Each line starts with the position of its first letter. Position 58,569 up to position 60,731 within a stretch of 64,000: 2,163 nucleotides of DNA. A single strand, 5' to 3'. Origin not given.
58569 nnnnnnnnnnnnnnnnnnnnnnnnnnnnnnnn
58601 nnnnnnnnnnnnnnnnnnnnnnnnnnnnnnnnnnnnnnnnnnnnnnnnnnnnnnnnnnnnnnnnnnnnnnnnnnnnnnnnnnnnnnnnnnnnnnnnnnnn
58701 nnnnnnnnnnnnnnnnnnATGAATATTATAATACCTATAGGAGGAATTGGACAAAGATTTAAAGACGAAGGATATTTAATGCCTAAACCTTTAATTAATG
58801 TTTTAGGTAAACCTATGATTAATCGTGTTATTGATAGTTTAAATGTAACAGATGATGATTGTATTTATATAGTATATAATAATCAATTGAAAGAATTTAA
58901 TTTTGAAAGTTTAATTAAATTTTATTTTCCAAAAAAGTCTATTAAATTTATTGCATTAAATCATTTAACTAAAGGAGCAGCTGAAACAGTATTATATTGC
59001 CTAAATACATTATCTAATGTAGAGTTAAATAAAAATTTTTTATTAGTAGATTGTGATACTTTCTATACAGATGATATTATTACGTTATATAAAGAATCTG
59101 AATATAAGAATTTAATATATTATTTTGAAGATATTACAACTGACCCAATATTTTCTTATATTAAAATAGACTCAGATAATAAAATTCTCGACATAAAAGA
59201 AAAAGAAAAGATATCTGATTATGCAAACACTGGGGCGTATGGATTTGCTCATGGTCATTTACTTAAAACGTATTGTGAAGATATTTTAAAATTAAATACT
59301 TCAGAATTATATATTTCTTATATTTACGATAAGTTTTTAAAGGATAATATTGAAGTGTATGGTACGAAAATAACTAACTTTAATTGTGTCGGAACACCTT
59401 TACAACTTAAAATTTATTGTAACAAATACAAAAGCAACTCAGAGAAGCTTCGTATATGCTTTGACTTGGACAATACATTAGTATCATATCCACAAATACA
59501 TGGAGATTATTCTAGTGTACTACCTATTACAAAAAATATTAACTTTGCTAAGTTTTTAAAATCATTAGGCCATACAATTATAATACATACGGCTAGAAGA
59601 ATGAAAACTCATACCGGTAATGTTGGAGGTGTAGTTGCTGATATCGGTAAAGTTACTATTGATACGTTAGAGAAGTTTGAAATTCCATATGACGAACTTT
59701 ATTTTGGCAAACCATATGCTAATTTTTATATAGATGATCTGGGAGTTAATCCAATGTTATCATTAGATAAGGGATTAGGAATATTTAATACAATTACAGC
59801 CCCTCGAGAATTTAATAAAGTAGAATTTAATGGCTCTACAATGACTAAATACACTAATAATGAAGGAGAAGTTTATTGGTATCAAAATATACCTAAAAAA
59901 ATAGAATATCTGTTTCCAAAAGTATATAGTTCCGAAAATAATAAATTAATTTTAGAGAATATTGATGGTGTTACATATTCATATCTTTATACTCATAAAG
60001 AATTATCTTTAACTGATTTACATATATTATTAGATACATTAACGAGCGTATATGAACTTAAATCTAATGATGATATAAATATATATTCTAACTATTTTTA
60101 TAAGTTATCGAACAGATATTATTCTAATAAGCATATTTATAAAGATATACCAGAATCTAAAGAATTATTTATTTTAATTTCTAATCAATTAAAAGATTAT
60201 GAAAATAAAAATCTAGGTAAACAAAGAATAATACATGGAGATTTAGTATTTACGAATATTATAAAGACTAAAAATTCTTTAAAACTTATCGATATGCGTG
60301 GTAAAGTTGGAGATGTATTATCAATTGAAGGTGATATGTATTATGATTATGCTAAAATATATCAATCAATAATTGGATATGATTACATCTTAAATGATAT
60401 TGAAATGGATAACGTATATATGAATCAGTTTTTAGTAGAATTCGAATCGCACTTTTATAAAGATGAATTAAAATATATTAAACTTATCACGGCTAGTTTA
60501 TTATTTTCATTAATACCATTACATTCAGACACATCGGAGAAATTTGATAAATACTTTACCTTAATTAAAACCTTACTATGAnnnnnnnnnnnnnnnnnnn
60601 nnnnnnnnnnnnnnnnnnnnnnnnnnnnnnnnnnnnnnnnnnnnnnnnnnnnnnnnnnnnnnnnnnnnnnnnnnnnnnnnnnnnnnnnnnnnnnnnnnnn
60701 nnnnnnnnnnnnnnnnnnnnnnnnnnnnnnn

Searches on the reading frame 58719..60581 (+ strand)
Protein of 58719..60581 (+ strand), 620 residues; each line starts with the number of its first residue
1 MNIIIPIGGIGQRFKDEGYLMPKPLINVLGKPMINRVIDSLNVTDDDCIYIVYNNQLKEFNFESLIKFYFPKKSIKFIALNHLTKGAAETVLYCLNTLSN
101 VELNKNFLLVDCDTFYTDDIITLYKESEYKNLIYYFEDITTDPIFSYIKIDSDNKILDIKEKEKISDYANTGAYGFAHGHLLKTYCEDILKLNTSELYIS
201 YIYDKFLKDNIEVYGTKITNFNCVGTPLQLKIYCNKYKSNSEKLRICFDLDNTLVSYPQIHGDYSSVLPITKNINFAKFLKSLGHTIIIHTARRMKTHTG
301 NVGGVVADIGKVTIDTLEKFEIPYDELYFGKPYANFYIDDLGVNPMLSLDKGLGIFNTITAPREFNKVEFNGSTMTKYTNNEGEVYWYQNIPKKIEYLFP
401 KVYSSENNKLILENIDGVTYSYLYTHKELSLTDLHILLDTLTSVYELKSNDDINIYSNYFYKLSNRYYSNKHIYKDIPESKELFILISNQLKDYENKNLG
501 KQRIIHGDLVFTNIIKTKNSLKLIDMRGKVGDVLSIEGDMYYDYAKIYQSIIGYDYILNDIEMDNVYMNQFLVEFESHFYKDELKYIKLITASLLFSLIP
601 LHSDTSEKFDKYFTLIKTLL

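Call 8: search_protein_families(library=phrogs, proteins=[window:58719-60581:+])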
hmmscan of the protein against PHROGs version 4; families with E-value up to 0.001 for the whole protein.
window:58719-60581:+ (620 aa): 4 families
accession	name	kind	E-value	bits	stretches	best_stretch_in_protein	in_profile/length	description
phrog_3980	-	unknown function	1.7e-43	150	1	1-247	3-260/495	-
phrog_1238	-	moron, auxiliary metabolic gene and host takeover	1.1e-18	68.3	1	238-347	17-121/155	phosphoheptose isomerase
phrog_21938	-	unknown function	2.5e-14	54.3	1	377-604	40-308/342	-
phrog_415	-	other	7.5e-07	30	1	240-330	18-114/218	polynucleotide kinase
